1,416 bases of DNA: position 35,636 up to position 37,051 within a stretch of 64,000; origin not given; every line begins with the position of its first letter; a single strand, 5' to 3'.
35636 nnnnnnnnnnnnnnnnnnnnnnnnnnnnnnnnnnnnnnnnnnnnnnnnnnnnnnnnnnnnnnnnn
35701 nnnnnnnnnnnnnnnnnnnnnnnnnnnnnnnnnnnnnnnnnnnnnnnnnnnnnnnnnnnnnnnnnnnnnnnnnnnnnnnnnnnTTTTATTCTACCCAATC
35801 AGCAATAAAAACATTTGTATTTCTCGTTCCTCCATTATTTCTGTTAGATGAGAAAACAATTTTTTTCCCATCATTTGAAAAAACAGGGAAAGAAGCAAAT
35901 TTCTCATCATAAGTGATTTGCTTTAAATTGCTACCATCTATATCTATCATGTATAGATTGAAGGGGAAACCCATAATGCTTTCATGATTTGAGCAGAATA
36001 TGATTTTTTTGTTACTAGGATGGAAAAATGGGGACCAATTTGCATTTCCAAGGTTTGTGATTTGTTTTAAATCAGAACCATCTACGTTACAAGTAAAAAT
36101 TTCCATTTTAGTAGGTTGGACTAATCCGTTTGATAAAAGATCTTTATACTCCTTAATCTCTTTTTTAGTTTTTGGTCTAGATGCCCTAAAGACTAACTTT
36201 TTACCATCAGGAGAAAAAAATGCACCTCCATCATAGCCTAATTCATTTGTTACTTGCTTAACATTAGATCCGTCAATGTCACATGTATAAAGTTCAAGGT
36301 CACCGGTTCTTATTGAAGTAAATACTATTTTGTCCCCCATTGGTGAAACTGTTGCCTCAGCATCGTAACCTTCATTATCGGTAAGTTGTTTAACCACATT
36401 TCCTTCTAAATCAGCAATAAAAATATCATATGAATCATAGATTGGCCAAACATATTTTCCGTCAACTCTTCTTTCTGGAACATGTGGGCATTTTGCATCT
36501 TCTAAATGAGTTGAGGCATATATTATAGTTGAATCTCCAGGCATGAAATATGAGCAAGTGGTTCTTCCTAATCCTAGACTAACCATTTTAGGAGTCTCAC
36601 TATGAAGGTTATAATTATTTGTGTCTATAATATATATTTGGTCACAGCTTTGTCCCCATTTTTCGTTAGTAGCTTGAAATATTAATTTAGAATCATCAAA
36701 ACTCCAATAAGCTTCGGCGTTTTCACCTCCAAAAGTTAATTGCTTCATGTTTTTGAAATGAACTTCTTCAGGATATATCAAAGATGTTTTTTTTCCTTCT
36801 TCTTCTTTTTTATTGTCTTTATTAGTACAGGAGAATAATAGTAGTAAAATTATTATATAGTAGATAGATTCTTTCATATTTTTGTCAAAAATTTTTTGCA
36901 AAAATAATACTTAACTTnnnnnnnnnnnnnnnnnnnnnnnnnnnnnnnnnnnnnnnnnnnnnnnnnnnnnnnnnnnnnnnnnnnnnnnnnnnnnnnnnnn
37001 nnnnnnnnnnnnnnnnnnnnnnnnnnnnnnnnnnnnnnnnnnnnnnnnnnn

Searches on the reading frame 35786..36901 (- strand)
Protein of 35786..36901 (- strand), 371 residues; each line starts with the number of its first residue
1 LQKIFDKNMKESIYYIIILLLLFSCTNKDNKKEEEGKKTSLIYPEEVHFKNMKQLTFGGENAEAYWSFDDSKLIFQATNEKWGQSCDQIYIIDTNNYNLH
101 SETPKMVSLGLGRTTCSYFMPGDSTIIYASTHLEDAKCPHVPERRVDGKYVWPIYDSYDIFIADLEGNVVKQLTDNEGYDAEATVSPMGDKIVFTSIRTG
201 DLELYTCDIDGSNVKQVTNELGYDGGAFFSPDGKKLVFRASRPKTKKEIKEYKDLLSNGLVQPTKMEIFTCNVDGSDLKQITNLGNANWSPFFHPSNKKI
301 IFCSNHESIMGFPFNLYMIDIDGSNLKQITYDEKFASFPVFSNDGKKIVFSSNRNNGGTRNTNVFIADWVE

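Call 62: search_protein_families(library=ncbifam, proteins=[window:35786-36901:-], max_evalue=1e-8)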
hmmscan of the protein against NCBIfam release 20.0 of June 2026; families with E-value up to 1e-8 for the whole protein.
window:35786-36901:- (371 aa): 4 families
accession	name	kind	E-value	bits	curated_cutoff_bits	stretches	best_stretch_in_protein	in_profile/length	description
TIGR02800.1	propeller_TolB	equivalog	1.3e-35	123.1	343.15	2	157-242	258-343/418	Tol-Pal system beta propeller repeat protein TolB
NF053518.1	DipepPtdsDpp5Prph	equivalog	1.2e-19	70.4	900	1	159-255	43-139/655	dipeptidyl-peptidase Dpp5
NF003124.0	PRK04043.1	equivalog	8.4e-15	54.5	428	1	160-354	215-388/419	Tol-Pal system protein TolB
NF002183.0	PRK01029.1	equivalog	2.6e-11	43.2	405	0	290-354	285-347/429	Tol-Pal system protein TolB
